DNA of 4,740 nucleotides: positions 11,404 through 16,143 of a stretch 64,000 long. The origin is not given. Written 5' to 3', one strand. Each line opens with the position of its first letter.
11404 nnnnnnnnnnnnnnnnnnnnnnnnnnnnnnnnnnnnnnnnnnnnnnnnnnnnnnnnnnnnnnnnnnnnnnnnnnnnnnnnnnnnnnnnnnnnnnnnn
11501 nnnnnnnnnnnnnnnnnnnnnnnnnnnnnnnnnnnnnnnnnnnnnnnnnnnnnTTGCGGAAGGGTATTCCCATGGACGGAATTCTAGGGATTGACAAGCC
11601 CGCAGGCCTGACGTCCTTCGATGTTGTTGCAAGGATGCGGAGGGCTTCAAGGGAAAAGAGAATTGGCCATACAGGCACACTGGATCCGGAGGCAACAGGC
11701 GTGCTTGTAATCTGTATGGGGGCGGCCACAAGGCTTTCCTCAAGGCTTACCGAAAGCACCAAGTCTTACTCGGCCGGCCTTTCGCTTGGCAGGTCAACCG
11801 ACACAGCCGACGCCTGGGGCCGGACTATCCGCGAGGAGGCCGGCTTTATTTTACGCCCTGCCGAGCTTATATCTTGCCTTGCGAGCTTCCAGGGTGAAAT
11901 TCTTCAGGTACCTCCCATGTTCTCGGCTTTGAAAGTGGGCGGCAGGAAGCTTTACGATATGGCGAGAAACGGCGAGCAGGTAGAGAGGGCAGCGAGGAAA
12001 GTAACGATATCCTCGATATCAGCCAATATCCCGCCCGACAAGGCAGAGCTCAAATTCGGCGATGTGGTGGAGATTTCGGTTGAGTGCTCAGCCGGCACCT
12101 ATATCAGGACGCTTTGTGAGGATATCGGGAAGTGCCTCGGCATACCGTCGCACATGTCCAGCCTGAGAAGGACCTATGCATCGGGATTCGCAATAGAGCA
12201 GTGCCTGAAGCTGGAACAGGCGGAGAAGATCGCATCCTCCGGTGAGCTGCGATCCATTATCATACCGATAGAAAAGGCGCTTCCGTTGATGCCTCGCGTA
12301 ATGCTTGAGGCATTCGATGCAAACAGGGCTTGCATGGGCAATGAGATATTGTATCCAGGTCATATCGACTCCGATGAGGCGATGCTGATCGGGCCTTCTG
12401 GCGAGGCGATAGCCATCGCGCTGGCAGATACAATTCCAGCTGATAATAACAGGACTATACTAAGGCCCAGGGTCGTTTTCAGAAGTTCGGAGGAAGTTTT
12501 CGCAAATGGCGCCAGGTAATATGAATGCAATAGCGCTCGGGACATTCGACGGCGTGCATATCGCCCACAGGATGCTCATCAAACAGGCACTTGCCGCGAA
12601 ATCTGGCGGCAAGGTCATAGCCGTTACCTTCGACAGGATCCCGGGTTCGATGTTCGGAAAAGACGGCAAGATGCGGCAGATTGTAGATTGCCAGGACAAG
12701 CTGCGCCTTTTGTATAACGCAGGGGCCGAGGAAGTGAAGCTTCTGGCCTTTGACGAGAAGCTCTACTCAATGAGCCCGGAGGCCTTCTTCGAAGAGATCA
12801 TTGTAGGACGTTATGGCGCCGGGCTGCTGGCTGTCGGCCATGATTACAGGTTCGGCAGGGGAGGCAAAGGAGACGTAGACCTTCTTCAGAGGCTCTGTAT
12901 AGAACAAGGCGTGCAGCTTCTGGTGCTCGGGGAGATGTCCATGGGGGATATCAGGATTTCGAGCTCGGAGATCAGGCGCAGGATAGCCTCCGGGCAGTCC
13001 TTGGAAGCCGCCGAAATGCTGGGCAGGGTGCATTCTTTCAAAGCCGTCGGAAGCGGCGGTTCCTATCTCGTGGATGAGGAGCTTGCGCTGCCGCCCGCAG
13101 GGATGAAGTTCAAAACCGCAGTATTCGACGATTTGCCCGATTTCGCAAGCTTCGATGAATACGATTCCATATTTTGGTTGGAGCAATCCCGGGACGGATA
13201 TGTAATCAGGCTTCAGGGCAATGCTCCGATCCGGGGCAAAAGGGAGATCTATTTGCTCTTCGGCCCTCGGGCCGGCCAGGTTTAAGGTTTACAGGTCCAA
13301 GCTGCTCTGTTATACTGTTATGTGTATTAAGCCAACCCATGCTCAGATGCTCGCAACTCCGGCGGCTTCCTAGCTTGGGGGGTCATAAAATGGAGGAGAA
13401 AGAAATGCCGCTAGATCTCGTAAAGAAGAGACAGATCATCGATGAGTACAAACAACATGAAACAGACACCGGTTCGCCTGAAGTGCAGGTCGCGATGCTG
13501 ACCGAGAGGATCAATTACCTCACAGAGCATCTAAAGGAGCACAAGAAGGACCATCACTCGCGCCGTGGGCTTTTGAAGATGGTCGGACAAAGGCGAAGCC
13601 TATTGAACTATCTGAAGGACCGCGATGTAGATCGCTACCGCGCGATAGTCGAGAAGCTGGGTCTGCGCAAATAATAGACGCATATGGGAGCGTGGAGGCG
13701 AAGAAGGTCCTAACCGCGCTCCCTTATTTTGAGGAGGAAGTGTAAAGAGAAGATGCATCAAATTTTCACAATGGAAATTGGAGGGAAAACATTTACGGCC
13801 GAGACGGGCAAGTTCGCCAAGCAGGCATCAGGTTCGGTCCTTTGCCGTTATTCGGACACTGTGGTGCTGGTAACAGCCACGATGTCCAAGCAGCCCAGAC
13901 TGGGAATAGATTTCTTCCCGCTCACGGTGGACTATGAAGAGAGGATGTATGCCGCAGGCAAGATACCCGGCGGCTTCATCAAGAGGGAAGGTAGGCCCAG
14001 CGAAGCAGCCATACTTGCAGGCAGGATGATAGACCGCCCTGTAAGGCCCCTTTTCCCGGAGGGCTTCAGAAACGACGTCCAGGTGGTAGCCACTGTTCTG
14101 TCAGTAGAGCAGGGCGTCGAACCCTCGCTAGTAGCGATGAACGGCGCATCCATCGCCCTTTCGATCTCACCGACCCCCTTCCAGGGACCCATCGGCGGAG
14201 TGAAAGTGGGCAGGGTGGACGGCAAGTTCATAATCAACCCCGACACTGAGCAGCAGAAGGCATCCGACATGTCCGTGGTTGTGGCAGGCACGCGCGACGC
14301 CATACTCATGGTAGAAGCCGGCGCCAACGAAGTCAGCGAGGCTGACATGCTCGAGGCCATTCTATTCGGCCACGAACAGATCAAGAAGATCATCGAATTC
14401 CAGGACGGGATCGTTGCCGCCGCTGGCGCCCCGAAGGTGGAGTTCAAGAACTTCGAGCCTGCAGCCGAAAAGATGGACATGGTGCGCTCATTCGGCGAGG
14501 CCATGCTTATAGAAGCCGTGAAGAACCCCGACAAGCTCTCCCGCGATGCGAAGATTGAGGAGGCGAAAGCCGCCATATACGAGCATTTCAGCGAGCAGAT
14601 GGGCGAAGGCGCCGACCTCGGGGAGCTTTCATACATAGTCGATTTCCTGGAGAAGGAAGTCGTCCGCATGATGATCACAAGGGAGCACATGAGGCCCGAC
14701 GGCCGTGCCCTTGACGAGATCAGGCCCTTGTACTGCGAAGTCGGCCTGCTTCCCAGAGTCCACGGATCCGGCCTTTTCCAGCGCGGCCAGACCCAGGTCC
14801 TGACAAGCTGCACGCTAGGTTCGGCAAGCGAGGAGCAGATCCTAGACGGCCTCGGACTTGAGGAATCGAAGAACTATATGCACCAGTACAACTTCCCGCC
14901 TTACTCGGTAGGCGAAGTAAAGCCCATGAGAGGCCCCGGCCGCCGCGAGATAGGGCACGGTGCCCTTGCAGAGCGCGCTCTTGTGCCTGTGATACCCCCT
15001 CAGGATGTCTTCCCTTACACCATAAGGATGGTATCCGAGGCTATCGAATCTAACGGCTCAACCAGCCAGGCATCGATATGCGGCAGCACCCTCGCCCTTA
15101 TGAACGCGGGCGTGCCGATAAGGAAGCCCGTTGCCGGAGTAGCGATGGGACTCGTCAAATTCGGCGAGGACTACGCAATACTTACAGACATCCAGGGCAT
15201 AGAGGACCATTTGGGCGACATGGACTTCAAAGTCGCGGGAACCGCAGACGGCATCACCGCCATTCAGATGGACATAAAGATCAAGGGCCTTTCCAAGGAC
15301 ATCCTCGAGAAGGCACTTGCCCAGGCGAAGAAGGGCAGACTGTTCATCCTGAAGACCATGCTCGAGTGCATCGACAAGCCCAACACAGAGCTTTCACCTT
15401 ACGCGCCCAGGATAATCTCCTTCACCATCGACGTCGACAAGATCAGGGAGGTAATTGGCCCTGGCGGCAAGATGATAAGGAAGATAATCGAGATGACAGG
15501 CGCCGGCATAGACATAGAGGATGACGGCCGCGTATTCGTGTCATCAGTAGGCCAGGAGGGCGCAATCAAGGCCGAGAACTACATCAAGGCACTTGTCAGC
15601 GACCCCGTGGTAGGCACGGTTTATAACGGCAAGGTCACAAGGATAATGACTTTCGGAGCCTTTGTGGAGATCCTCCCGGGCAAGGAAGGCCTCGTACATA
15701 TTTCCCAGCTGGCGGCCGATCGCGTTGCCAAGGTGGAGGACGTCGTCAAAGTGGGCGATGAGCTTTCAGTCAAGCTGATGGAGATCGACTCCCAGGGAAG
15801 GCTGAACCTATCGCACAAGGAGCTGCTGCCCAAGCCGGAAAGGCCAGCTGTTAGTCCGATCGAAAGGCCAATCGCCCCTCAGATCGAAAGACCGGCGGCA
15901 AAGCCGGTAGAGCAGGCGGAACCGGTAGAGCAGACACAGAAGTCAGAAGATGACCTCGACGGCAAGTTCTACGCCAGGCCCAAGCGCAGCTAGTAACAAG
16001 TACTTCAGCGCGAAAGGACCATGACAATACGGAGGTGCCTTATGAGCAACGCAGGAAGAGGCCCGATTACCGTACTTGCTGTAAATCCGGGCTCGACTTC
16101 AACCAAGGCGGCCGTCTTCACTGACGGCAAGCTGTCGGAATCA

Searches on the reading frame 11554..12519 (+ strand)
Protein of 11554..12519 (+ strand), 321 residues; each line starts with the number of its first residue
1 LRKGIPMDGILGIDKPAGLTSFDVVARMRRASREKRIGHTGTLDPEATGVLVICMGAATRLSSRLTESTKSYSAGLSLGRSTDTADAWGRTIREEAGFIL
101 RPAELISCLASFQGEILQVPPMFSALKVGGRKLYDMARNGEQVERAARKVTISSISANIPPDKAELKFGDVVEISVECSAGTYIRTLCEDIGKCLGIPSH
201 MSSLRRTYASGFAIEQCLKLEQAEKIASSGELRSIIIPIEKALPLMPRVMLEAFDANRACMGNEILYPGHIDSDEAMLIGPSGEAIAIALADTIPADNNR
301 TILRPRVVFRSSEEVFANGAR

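Call 28: search_protein_families(library=pfam, proteins=[window:11554-12519:+], max_evalue=0.00001)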
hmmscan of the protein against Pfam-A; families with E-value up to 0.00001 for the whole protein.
window:11554-12519:+ (321 aa): 2 families
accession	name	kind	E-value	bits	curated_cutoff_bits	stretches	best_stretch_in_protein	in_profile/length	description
PF01509.24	TruB_N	-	3.6e-48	164.2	27.3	1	29-184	1-149/149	TruB family pseudouridylate synthase (N terminal domain)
PF16198.10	TruB_C_2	-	5.1e-13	49.4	29.3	1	185-243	1-65/66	tRNA pseudouridylate synthase B C-terminal domain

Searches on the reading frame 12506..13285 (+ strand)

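Call 28: search_protein_families(library=pfam, proteins=[window:12506-13285:+], max_evalue=0.00001)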
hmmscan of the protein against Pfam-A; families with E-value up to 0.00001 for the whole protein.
window:12506-13285:+ (259 aa): 1 family
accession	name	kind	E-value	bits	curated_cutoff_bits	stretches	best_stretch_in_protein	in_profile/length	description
PF06574.18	FAD_syn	-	3e-33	115.3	27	1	7-154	8-157/158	FAD synthetase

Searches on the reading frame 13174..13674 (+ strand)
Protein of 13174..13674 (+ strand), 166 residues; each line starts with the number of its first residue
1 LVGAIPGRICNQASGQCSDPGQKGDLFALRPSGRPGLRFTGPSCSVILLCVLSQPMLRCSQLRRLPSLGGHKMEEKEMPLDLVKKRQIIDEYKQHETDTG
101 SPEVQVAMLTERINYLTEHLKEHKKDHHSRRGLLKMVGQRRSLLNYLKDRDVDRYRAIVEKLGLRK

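Call 28: search_protein_families(library=pfam, proteins=[window:13174-13674:+], max_evalue=0.00001)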
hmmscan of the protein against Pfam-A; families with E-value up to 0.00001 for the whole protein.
window:13174-13674:+ (166 aa): 1 family
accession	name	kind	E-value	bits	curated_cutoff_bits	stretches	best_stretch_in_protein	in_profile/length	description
PF00312.27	Ribosomal_S15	-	4.6e-39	132.9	31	1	85-165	1-81/81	Ribosomal protein S15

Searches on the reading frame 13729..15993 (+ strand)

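Call 28: search_protein_families(library=pfam, proteins=[window:13729-15993:+], max_evalue=0.00001)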
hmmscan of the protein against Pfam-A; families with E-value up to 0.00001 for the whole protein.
window:13729-15993:+ (754 aa): 5 families
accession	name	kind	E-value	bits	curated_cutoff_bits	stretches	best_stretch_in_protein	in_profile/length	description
PF01138.27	RNase_PH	-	1.2e-53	181.4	25.5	2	20-147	3-127/130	3' exoribonuclease family, domain 1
PF03725.20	RNase_PH_C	-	1.3e-25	89.6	20.8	2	153-216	1-66/67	3' exoribonuclease family, domain 2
PF00575.29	S1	-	1.9e-19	70.3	22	1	627-697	3-74/74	S1 RNA binding domain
PF03726.19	PNPase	-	6.5e-12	46.2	24.6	1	252-326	6-80/81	Polyribonucleotide nucleotidyltransferase, RNA binding domain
PF00013.35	KH_1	-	7e-08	32.6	21.5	1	563-619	2-64/66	KH domain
